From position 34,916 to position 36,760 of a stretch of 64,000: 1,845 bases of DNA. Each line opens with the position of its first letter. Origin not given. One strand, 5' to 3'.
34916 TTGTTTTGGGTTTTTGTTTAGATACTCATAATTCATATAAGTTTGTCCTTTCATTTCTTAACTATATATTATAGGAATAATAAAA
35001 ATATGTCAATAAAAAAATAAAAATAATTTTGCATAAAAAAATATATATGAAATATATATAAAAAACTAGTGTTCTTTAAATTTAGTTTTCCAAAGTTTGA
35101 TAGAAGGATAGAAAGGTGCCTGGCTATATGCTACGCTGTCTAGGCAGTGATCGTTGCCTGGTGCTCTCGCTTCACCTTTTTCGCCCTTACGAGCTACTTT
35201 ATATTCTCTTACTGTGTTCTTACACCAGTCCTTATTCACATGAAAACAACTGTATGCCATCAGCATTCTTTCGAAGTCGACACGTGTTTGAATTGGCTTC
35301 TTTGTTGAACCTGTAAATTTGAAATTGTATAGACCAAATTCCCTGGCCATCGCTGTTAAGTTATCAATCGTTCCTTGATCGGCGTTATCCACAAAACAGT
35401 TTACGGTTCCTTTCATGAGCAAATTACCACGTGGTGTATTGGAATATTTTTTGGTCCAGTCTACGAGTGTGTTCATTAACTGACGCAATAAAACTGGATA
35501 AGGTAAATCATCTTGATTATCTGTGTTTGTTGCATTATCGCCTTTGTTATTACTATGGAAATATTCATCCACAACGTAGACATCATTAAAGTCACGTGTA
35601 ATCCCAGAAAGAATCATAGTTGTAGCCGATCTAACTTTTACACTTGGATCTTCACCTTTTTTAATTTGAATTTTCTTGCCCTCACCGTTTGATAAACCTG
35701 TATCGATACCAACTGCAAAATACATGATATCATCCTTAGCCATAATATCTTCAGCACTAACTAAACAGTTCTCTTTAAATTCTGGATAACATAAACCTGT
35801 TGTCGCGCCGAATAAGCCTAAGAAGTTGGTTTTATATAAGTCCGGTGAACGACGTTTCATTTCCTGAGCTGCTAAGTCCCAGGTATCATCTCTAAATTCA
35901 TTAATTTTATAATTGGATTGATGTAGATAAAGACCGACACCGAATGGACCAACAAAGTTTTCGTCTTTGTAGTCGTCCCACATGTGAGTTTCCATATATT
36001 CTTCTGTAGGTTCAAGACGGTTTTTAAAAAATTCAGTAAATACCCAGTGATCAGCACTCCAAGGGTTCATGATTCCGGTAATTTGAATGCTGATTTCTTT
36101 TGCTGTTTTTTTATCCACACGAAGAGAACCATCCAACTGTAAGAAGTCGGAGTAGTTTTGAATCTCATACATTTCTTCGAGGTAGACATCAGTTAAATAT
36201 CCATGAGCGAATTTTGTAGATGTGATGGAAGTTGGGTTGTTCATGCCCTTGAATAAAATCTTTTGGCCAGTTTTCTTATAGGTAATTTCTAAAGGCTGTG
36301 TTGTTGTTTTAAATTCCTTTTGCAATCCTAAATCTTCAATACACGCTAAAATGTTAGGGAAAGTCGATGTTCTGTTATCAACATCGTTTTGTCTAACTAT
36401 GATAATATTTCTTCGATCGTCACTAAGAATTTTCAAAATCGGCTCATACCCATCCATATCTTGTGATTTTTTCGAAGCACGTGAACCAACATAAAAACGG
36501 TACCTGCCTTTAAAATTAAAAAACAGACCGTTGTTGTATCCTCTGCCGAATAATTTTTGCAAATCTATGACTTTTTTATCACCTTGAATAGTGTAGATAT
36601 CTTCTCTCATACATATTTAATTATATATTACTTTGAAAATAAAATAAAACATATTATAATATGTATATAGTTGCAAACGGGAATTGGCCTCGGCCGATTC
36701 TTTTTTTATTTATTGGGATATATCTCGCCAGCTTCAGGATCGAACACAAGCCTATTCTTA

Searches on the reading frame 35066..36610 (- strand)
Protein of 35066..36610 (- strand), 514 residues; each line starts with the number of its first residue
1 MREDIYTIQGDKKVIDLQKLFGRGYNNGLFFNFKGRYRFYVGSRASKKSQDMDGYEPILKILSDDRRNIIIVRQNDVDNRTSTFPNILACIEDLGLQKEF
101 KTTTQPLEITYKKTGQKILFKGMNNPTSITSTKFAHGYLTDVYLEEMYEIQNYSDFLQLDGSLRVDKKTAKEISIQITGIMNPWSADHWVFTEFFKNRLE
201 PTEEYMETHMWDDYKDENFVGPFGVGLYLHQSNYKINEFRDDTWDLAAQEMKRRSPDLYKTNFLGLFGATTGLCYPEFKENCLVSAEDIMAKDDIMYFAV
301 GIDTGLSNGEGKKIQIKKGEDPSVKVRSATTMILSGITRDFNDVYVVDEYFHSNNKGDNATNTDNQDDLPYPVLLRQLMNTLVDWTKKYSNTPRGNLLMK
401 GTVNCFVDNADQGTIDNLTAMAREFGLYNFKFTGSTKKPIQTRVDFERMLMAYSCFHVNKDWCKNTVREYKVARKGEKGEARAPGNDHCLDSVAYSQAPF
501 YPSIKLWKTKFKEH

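Call 23: search_protein_families(library=pfam, proteins=[window:35066-36610:-])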
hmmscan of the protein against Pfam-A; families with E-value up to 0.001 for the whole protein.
window:35066-36610:- (514 aa): 2 families
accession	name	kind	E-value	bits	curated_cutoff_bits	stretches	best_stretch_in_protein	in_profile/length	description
PF04466.19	Terminase_3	-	2.6e-38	132.1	23.2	1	36-265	3-200/201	Phage terminase large subunit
PF03237.21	Terminase_6N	-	1.9e-06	28.1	22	1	55-280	16-213/215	Terminase large subunit, T4likevirus-type, N-terminal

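Call 24: search_dna_similar(query=window:35066-36607:-, collection=phages, mode=protein, max_rows=15)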
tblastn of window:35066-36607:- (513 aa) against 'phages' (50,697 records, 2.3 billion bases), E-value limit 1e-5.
Records with a match: 496; places in all: 496; records where one place covers at least 80% of the query: 88.
Best place of each record, by identity: <60% 496.
By first word of the organism name: Staphylococcus 147; Streptococcus 135; Clostridium 58; Listeria 36; Bacillus 18; Lactobacillus 16; Vibrio 14; Bacteriophage 14; Weissella 5; Enterococcus 5; and 27 more.
By host as written in the record: - 52; Staphylococcus aureus 39; Clostridium sporogenes ATCC-15579 30; Listeria monocytogenes 18; Staphylococcus pseudintermedius 15; Staphylococcus epidermidis 13; Clostridium perfringens 11; Vibrio breoganii 8; and 218 more.
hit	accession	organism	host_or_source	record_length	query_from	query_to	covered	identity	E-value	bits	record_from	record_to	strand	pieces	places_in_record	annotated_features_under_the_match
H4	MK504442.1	Lactobacillus phage 3-SAC12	Lactobacillus brevis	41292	9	499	96%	27.8%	8e-29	127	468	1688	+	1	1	terminase large subunit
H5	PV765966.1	Weissella phage WCP_01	Weissella cibaria KCKM 1129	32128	29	499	92%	25.7%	4e-26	119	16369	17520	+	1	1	terminase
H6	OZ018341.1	Marinitoga phage MPV1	-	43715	24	495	92%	25.5%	1e-17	92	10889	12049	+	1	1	Terminase large subunit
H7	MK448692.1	Streptococcus phage Javan173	Streptococcus entericus DSM_14446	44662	14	500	95%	24.6%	1e-18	96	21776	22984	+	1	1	terminase large subunit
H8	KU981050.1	Weissella phage WCP30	Weissella sp.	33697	29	499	92%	25.4%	4e-25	115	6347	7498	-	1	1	terminase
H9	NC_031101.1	Weissella phage WCP30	Weissella sp.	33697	29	499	92%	25.4%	4e-25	115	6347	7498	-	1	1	terminase large subunit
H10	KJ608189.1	Leuconostoc phage LLC-1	Lactococcus lactis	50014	15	499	95%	24.4%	9e-24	111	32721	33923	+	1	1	phage terminase, large subunit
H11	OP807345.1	Lacticaseibacillus phage R3.3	Lacticaseibacillus casei LMG 10768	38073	14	499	95%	24.3%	7e-25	115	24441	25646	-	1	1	hypothetical protein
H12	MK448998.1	Streptococcus phage Javan636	Streptococcus uberis S6261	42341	14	500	95%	24.2%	1e-20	101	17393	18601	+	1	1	terminase large subunit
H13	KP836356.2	Marinitoga camini virus 2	Marinitoga camini 1155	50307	24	495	92%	24.9%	3e-16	88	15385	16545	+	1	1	terminase large subunit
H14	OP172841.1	Weissella phage WC29P3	Weissella confusa DO29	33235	29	499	92%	24.9%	2e-24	113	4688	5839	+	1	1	terminase large subunit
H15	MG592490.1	Vibrio phage 1.116.O._10N.222.52.C10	Vibrio breoganii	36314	29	509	94%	23.5%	5e-13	78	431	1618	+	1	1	terminase large subunit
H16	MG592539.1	Vibrio phage 1.172.O._10N.261.52.F5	Vibrio breoganii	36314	29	509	94%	23.5%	5e-13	78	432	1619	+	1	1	terminase large subunit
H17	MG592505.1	Vibrio phage 1.134.O._10N.222.52.B8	Vibrio breoganii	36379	29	509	94%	23.5%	5e-13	78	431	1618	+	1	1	terminase large subunit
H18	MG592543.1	Vibrio phage 1.176.O._10N.261.55.F5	Vibrio breoganii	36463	29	509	94%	23.5%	5e-13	78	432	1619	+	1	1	terminase large subunit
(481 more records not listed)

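Call 25: find_related_loci(query=window:35066-36607:-, collection=viral_contigs, flank=10000)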
Query window:35066-36607:- (513 aa) in viral_contigs; peptide patterns used: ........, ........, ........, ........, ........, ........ (x = any residue, [..] = any of these).
15 stretches matched a pattern; 15 encode a relative of the query (tblastn E <= 1e-3); 15 distinct loci.
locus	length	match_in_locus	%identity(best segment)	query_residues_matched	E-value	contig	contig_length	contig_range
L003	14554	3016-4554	83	1-513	0e+0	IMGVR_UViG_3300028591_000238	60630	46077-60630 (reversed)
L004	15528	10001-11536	49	1-513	2e-161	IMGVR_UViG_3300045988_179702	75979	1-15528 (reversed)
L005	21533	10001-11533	49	1-513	5e-161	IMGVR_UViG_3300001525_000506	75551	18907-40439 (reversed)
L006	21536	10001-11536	49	1-513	3e-161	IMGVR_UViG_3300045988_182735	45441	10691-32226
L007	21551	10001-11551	48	1-513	2e-160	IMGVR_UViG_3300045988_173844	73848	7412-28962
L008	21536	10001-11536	48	1-513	4e-160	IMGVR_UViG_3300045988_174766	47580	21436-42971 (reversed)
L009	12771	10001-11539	48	1-513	2e-159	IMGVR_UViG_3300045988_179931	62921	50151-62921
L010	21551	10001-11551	48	1-513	1e-159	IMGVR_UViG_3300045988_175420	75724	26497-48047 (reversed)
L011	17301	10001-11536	49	1-513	1e-159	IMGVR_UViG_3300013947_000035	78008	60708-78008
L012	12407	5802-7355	49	1-513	4e-157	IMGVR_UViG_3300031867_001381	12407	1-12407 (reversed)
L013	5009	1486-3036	47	1-513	3e-159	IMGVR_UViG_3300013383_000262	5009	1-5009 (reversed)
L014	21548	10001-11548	49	1-512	2e-155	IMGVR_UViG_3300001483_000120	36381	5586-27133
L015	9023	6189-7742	49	1-513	6e-154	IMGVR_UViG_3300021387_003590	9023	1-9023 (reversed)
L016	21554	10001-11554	49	1-513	9e-154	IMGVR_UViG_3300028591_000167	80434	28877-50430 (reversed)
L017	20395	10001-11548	48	1-513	6e-152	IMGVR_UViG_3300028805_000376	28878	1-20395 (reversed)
